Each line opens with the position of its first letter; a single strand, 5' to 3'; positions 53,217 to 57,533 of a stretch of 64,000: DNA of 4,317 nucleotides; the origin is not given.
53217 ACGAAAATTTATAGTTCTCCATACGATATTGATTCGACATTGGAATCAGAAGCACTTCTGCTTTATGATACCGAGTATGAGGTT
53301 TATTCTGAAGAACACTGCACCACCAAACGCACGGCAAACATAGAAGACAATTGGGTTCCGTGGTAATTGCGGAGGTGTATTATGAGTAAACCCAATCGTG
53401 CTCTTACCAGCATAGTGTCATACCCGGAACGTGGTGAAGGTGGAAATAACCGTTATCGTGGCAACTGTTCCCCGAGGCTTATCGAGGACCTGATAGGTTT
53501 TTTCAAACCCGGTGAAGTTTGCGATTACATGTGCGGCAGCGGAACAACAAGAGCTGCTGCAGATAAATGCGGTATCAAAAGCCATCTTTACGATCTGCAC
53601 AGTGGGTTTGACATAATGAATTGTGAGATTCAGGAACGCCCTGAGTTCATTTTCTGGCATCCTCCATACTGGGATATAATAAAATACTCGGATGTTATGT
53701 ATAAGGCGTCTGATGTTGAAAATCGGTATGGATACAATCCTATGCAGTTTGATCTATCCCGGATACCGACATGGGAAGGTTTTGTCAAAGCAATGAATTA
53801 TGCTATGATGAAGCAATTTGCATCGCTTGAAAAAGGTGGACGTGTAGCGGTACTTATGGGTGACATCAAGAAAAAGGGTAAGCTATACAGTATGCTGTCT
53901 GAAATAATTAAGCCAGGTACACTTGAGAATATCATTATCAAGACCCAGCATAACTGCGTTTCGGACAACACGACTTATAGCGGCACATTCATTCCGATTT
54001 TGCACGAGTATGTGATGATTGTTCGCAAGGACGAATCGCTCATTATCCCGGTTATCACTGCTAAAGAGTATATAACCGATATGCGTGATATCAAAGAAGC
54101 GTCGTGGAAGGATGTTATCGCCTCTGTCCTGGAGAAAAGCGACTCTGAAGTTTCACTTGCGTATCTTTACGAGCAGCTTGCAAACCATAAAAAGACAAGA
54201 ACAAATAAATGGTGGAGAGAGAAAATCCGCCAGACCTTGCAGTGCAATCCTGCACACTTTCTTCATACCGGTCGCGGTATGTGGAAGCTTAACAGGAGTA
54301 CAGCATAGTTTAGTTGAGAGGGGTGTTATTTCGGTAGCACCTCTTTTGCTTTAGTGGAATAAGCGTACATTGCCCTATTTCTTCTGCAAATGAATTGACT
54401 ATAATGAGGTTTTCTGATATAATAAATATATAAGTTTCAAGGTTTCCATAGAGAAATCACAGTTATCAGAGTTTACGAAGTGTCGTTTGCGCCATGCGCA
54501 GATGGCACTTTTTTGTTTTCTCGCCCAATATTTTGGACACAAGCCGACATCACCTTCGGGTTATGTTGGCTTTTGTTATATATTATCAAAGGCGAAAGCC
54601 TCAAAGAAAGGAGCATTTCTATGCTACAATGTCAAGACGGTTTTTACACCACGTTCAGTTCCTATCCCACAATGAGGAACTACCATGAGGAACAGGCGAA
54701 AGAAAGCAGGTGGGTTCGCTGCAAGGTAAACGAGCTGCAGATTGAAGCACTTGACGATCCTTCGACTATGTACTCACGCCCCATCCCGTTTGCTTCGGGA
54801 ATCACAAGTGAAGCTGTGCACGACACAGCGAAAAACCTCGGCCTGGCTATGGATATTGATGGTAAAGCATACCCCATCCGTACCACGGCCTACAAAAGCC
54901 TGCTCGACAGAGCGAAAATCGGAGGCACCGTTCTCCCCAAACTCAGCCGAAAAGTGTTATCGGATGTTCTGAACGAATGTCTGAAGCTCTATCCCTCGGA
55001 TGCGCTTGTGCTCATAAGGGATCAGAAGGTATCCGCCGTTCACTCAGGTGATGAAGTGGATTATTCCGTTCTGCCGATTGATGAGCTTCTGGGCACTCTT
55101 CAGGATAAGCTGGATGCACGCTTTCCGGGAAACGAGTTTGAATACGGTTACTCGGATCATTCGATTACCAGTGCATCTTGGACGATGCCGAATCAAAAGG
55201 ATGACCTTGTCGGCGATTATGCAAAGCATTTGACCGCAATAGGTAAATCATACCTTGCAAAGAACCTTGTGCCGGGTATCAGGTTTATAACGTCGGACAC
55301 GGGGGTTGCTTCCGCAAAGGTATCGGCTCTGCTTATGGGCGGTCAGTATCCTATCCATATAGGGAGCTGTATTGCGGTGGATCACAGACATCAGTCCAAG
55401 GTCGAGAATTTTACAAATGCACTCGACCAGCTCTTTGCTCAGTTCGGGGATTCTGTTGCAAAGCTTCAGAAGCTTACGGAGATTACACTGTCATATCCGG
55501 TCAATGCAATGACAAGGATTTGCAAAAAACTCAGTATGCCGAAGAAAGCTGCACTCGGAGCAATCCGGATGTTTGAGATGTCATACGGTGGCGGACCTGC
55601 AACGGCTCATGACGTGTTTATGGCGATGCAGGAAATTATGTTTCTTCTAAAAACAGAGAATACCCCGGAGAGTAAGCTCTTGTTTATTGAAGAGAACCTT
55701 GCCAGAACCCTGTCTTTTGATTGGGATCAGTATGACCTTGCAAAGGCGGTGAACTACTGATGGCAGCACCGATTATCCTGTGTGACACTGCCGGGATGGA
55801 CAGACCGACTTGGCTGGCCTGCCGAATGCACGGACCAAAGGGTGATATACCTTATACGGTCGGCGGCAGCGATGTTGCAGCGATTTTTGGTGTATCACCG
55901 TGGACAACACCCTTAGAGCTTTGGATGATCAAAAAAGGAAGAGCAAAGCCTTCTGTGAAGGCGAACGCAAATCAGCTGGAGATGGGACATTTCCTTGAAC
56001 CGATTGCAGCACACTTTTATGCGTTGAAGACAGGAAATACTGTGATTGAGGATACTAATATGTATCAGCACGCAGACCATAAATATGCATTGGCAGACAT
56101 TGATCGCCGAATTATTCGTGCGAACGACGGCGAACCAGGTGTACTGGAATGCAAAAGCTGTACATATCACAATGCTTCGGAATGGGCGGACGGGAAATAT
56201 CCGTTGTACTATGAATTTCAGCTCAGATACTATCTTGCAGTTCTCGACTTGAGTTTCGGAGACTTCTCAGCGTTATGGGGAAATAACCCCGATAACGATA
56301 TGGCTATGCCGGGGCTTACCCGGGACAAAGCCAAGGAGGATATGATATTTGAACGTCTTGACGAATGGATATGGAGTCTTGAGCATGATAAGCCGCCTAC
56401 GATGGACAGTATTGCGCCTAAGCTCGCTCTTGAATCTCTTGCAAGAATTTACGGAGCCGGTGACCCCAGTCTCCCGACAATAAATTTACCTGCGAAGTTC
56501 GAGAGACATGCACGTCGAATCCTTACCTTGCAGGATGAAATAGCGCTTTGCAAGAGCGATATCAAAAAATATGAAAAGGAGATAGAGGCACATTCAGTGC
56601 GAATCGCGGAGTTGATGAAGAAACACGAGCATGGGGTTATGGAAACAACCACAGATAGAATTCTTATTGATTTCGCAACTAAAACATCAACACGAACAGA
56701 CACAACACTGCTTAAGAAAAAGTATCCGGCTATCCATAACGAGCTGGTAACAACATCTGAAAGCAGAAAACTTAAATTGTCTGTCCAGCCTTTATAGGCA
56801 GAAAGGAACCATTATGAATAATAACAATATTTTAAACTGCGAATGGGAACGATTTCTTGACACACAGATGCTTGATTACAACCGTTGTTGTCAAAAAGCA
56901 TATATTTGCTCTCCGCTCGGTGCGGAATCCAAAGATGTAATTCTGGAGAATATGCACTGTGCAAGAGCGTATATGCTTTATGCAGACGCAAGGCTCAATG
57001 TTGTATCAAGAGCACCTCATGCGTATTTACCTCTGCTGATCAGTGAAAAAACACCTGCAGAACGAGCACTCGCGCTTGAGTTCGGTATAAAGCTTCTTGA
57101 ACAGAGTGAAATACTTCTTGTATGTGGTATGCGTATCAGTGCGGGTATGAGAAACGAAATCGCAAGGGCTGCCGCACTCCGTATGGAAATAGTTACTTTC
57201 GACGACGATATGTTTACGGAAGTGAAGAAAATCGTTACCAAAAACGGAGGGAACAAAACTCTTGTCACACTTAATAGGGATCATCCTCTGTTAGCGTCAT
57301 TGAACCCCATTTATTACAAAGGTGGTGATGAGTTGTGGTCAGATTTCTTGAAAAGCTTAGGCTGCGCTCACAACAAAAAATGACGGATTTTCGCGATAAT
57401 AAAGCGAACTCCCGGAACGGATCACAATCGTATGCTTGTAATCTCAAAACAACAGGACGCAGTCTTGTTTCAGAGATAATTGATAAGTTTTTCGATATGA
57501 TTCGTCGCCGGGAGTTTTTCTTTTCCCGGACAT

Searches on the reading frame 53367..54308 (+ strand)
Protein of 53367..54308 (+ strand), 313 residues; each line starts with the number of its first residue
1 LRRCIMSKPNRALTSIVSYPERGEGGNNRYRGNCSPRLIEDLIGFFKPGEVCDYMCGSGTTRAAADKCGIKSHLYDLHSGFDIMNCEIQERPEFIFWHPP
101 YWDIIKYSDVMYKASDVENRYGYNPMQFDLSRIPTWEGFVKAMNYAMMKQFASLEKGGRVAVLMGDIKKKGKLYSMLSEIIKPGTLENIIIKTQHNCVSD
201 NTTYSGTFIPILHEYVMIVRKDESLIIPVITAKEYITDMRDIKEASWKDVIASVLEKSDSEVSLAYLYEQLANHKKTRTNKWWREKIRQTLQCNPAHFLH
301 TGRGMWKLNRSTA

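Call 14: search_protein_families(library=pfam, proteins=[window:53367-54308:+], max_evalue=0.01)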
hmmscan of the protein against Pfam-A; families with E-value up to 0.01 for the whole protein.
window:53367-54308:+ (313 aa): 1 family
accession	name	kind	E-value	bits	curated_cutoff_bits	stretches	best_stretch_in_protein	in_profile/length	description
PF01555.25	N6_N4_Mtase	-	1.2e-08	35.6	26.7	1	94-281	3-143/221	DNA methylase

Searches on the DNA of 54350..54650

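Call 68: search_rna_families(source=window, start=54350, end=54650, threshold=evalue, max_evalue=1)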
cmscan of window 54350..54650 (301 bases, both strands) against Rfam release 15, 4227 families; matches with E-value up to 1: 1.
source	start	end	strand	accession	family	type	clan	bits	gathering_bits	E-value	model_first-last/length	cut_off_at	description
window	54448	54537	+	RF01483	rli56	Cis-reg;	-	19.8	47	0.61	1-100/100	no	Listeria sRNA rli56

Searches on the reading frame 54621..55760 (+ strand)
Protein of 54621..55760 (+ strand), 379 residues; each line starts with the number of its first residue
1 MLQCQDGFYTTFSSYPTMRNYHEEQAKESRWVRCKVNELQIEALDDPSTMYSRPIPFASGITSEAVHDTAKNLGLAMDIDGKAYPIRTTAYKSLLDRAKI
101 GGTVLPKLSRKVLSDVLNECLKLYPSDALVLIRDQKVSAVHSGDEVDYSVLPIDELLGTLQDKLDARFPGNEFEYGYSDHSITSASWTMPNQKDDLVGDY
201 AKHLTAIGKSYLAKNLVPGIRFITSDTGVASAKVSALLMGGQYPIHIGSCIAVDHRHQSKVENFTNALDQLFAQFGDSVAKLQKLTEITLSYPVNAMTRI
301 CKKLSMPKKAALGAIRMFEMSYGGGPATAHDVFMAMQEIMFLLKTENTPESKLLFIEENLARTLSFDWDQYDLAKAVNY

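Call 14: search_protein_families(library=pfam, proteins=[window:54621-55760:+], max_evalue=0.01)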
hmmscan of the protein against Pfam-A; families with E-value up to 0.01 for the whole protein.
window:54621-55760:+ (379 aa): 0 families

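Call 22: search_protein_families(library=phrogs, proteins=[window:54621-55760:+], max_evalue=0.001)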
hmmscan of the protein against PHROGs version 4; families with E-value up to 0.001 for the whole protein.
window:54621-55760:+ (379 aa): 0 families

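Call 56: search_protein_families(library=ncbifam, proteins=[window:54621-55760:+], max_evalue=0.01)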
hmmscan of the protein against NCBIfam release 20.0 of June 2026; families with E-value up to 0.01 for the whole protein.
window:54621-55760:+ (379 aa): 0 families

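Call 57: find_homologous_proteins(query=window:54621-55760:+)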
Query window:54621-55760:+ (379 aa): 1680 proteins with E <= 0.001 among 6157 candidates; the best 120 are listed.
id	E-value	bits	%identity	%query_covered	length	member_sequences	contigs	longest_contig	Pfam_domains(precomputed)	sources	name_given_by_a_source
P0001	1.2e-252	855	100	100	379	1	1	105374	-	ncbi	-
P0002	1.6e-252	855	100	100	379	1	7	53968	-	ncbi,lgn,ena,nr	ncbi:MAG: hypothetical protein IJF32_09215 [Oscillospiraceae bacterium]|nr:hypothetical protein [Osc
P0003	5.7e-252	853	99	100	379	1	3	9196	-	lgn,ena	-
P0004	1.5e-251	852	99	100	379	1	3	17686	-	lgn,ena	-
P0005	1.0e-250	849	99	100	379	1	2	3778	-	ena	-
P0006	9.9e-234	793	92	100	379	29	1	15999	-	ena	-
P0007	2.3e-231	785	91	100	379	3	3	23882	-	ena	-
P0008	6.2e-225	764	88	100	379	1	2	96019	-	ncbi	-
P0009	8.1e-225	764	88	100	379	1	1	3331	-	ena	-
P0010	8.5e-225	764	88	100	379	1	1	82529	-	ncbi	-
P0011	1.1e-224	763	89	100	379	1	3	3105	-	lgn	-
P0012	2.1e-224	762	89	100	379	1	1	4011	-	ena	-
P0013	2.3e-224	762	89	100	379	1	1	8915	-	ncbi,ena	-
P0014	4.0e-224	762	88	100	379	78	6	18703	-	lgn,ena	-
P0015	4.1e-224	762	88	100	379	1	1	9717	-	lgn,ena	-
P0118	3.0e-175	601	71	100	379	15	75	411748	-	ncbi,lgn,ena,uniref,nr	ncbi:hypothetical protein LIP62_04570 [Longicatena caecimuris]|uniref:hypothetical protein n=1 Tax=L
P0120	3.2e-175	601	71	100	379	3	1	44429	-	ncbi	ncbi:hypothetical protein [Thomasclavelia sp.]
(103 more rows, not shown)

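Call 76: find_encoding_contigs(protein=P0118, flank=10000, max_places=3)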
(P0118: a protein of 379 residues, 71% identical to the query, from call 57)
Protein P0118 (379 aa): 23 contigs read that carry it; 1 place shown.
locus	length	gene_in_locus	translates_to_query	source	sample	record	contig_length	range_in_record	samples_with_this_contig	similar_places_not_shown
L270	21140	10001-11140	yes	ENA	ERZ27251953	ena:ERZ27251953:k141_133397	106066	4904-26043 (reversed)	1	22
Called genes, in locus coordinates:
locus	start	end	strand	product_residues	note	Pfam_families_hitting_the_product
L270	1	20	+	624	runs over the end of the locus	PF07728:AAA_5 (faint)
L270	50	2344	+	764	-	PF11775:CobT_C (weak)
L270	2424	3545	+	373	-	-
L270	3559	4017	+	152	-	-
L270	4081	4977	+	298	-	-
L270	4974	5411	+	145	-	-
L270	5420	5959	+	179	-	-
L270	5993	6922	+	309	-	PF01555:N6_N4_Mtase (faint)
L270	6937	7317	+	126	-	PF14192:DUF4314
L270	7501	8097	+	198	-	PF13338:AbiEi_4, PF17194:AbiEi_3_N (weak)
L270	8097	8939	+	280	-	PF08843:AbiEii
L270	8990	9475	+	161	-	PF13302:Acetyltransf_3, PF13420:Acetyltransf_4 (weak), PF00583:Acetyltransf_1, PF13508:Acetyltransf_7 (weak)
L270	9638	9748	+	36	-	PF12664:DUF3789 (weak)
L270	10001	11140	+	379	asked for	-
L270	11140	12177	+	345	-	PF09588:YqaJ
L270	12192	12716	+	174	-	PF24963:DUF7768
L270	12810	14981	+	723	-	PF23139:OB_YrrC, PF14520:HHH_5, PF14490:HHH_RecD2, PF13245:AAA_19, PF13604:AAA_30, PF01443:Viral_helicase1 (weak), PF18335:SH3_13, PF13538:UvrD_C_2, +2 more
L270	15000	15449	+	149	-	-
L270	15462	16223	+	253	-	-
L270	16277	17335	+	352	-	PF12965:DUF3854 (weak)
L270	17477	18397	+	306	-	PF17989:ALP_N, PF21522:MreB-like_C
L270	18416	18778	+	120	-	-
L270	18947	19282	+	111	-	PF12844:HTH_19 (weak), PF13560:HTH_31, PF01381:HTH_3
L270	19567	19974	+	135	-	PF08281:Sigma70_r4_2, PF04545:Sigma70_r4 (weak)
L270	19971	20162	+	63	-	PF12645:HTH_16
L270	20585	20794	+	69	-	PF20063:DUF6462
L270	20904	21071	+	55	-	-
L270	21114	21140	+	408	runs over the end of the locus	PF02920:Integrase_DNA, PF13495:Phage_int_SAM_4 (faint), PF00589:Phage_integrase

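Call 77: find_encoding_contigs(protein=P0120, flank=10000, max_places=2)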
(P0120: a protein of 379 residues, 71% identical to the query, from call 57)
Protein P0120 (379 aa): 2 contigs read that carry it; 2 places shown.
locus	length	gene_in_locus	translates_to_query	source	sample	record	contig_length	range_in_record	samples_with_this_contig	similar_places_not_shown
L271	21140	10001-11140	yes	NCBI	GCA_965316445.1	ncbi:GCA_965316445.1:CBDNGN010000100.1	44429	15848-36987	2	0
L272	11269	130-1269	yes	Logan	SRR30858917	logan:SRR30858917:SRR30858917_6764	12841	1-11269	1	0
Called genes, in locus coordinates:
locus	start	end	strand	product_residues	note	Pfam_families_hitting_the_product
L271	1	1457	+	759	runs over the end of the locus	PF00092:VWA (faint), PF11775:CobT_C (weak)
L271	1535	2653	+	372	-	PF20720:nSTAND3, PF00004:AAA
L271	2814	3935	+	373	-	-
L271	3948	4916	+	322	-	-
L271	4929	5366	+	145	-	-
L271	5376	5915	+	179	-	-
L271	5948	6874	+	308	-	PF01555:N6_N4_Mtase (faint)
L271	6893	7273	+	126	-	PF14192:DUF4314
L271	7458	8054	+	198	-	PF13338:AbiEi_4, PF17194:AbiEi_3_N (faint)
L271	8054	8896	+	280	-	PF08843:AbiEii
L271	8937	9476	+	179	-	PF00583:Acetyltransf_1, PF13673:Acetyltransf_10 (weak), PF13508:Acetyltransf_7 (faint)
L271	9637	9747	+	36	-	PF12664:DUF3789 (weak)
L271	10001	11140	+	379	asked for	-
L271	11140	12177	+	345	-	PF09588:YqaJ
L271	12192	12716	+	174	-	PF24963:DUF7768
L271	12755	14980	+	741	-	PF23139:OB_YrrC, PF14520:HHH_5, PF14490:HHH_RecD2, PF00580:UvrD-helicase (faint), PF13604:AAA_30, PF13245:AAA_19, PF18335:SH3_13, PF13538:UvrD_C_2, +2 more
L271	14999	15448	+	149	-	-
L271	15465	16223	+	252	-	-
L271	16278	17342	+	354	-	PF12965:DUF3854 (weak)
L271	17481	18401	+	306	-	PF17989:ALP_N, PF21522:MreB-like_C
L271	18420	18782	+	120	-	-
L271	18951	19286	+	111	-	PF12844:HTH_19 (weak), PF13560:HTH_31, PF01381:HTH_3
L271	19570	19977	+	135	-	PF04545:Sigma70_r4 (faint), PF08281:Sigma70_r4_2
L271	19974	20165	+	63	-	PF12645:HTH_16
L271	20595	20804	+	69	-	PF20063:DUF6462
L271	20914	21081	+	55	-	-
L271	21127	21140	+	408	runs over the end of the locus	PF02920:Integrase_DNA, PF00589:Phage_integrase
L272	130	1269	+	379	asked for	-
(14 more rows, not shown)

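Call 93: predict_structure(alignment_id=A6)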
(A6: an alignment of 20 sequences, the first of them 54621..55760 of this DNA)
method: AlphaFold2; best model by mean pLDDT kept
length: 379 residues; sequences in the alignment: 20
mean_pLDDT: 74.2   pTM: 0.72
mean pLDDT of the five models: 74.2, 73.9, 71.8, 62.4, 61.3
residues with pLDDT >= 90: 36; 70-90: 223; 50-70: 86; < 50: 34
segments of 3 or more residues with pLDDT < 50: 1-19, 102-104, 372-379
pLDDT, mean of each block of 10 residues (from residue 1): 30 48 66 87 71 77 83 86 85 78 60 89 87 83 71 79 88 77 84 90 89 87 70 83 77 71 76 85 85 57 61 62 65 75 73 73 70 36
secondary structure, 60 per line:
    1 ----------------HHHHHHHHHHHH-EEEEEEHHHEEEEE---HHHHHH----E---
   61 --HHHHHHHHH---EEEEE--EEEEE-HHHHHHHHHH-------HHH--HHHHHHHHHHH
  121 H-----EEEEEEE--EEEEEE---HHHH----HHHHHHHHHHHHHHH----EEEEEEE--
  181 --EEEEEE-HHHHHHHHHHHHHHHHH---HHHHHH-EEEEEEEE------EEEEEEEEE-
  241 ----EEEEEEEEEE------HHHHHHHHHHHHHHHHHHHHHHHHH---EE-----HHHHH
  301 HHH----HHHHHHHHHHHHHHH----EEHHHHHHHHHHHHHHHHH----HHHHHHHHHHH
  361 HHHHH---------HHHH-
elements in order: H17-28 E30-35 E39-43 H47-52 H63-71 E75-79 E82-86 H88-97 H110-121 E127-133 E136-141 H145-148 H153-167 E172-178 E183-188 H190-206 H210-215 E217-224 E231-239 E245-254 H261-285 H296-303 H308-322 H329-345 H350-365 H375-378

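Call 95: fold_search(model_id=the predicted structure, library=pdb)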
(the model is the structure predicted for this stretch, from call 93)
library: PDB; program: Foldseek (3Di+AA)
matches with E <= 10: 386; with E <= 0.001: 0
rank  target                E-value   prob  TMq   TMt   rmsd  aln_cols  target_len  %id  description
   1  1yqf_C                5.1e-02  0.41  0.16  0.31  19.8       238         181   10  Hypothetical protein from leishmania major unknown function sequence homologue to human p32 protein (released 2005-02-22)
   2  8oii_A                7.3e-02  0.08  0.11  0.05  34.0       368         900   10  Cryo-EM KSB domain of RhiE from Burkholderia rhizoxinica (released 2024-04-03)
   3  4kc5_C                1.0e-01  0.10  0.12  0.06  30.2       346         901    9  Crystal structure of the C-terminal part of RhiE from Burkholderia rhizoxinica (released 2013-09-18)
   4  6zhi_A                1.4e-01  0.09  0.08  0.13  17.5       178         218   10  Structure of the Plasmodium falciparum Hsp70-x substrate binding domain in complex with hydrophobic peptide (released 2020-09-09)
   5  5bun_A                1.5e-01  0.07  0.09  0.08  33.5       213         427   16  Crystal structure of an antigenic outer membrane protein ST50 from Salmonella Typhi (released 2015-12-23)
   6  1yqf_E                1.6e-01  0.21  0.15  0.29  18.5       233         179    8  Hypothetical protein from leishmania major unknown function sequence homologue to human p32 protein (released 2005-02-22)
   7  2kho                  1.7e-01  0.15  0.11  0.08  16.8       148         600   15  NMR-RDC / XRAY structure of E. coli HSP70 (DNAK) chaperone (1-605) complexed with ADP and substrate (released 2009-05-12)
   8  8ril_A                2.3e-01  0.06  0.07  0.17  19.0       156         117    8  Human RAD52 closed ring conformation (released 2024-04-24)
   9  5jrb_A                2.4e-01  0.06  0.08  0.13  15.3       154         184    8  Rad52(1-212) K102A/K133A/E202A mutant (released 2016-08-10)
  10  9a5j_A                2.4e-01  0.04  0.09  0.06  18.6       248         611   10  Integrative model of DNAK-GUDB by crosslinking MS and deep learning (released 2024-09-18)
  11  4r5j_A                2.7e-01  0.08  0.11  0.17  16.1       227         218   11  Crystal structure of the DnaK C-terminus (Dnak-SBD-A) (released 2014-09-10)
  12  1yqf_A                2.9e-01  0.18  0.17  0.31  17.2       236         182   10  Hypothetical protein from leishmania major unknown function sequence homologue to human p32 protein (released 2005-02-22)
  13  1p32_C                2.9e-01  0.13  0.14  0.26  20.9       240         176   10  CRYSTAL STRUCTURE OF HUMAN P32, A DOUGHNUT-SHAPED ACIDIC MITOCHONDRIAL MATRIX PROTEIN (released 1999-04-06)
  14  2wpw_B                2.9e-01  0.04  0.10  0.11  21.7       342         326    9  Tandem GNAT protein from the clavulanic acid biosynthesis pathway (without AcCoA) (released 2009-12-29)
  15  6rk7_E                3.2e-01  0.08  0.09  0.09  21.3       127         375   10  Inter-dimeric interface controls function and stability of S-methionine adenosyltransferase from U. urealiticum (released 2019-09-25)
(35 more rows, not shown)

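Call 97: fold_search(model_id=the predicted structure, library=viral)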
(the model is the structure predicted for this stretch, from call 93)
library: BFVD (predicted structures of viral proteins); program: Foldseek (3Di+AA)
matches with E <= 10: 627; with E <= 0.001: 22
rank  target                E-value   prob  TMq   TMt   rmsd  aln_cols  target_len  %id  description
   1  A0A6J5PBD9            1.9e-11  1.00  0.50  0.54   7.2       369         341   12  DUF932 domain-containing protein [uncultured Caudovirales phage]
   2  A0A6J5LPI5            2.2e-10  1.00  0.42  0.41  10.8       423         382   13  DUF932 domain-containing protein [uncultured Caudovirales phage]
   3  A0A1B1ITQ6            7.4e-10  1.00  0.47  0.44  10.1       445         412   12  (no name in the UniProt tables at hand)
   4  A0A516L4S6            8.7e-10  1.00  0.47  0.41   9.5       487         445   12  (no name in the UniProt tables at hand)
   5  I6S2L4                3.6e-09  1.00  0.46  0.48   8.0       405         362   13  (no name in the UniProt tables at hand)
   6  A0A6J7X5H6            7.1e-09  1.00  0.40  0.43   8.7       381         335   12  DUF932 domain-containing protein [uncultured Caudovirales phage]
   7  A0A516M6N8            4.7e-06  1.00  0.39  0.46   6.3       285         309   13  (no name in the UniProt tables at hand)
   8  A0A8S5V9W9            9.2e-06  1.00  0.36  0.47   7.1       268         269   11  DUF932 domain-containing protein [Ackermannviridae sp. ctUml7]
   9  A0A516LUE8            4.2e-05  1.00  0.38  0.45   7.0       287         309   13  (no name in the UniProt tables at hand)
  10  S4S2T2                4.9e-05  1.00  0.38  0.49   6.8       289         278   11  (no name in the UniProt tables at hand)
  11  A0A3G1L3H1            5.8e-05  1.00  0.21  0.28  14.4       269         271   14  Putative alpha/beta hydrolase [Synechococcus phage S-CBWM1]
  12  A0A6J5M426            1.0e-04  1.00  0.32  0.44   7.3       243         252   11  DUF932 domain-containing protein [uncultured Caudovirales phage]
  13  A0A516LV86            1.3e-04  1.00  0.36  0.43   7.7       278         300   11  (no name in the UniProt tables at hand)
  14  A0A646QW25            2.2e-04  1.00  0.40  0.45   5.9       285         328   10  (no name in the UniProt tables at hand)
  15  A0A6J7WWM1            2.2e-04  1.00  0.34  0.49   6.1       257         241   13  DUF932 domain-containing protein [uncultured Caudovirales phage]
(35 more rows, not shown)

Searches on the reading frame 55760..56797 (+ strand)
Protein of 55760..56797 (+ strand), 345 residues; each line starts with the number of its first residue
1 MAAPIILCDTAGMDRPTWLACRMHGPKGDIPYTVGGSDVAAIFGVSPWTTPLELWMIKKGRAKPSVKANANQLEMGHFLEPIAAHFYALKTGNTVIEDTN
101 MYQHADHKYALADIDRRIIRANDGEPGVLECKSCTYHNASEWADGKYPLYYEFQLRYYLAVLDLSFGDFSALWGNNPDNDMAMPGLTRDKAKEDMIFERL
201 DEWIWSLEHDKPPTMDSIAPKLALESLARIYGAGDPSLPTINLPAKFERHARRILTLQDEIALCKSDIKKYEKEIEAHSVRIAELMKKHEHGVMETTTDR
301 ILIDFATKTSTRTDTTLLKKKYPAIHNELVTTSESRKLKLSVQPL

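Call 14: search_protein_families(library=pfam, proteins=[window:55760-56797:+], max_evalue=0.01)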
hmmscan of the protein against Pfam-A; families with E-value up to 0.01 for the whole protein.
window:55760-56797:+ (345 aa): 1 family
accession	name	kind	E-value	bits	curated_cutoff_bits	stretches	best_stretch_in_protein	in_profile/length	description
PF09588.16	YqaJ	-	6.6e-30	104.8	22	1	18-161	2-146/150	YqaJ-like viral recombinase domain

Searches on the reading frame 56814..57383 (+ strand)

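Call 41: search_protein_families(library=pfam, proteins=[window:56814-57383:+], max_evalue=0.001)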
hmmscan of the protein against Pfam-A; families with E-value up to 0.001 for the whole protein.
window:56814-57383:+ (189 aa): 1 family
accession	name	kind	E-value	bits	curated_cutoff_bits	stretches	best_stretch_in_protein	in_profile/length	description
PF24963.1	DUF7768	-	4.2e-20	72.3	26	1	28-128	2-97/98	Domain of unknown function (DUF7768)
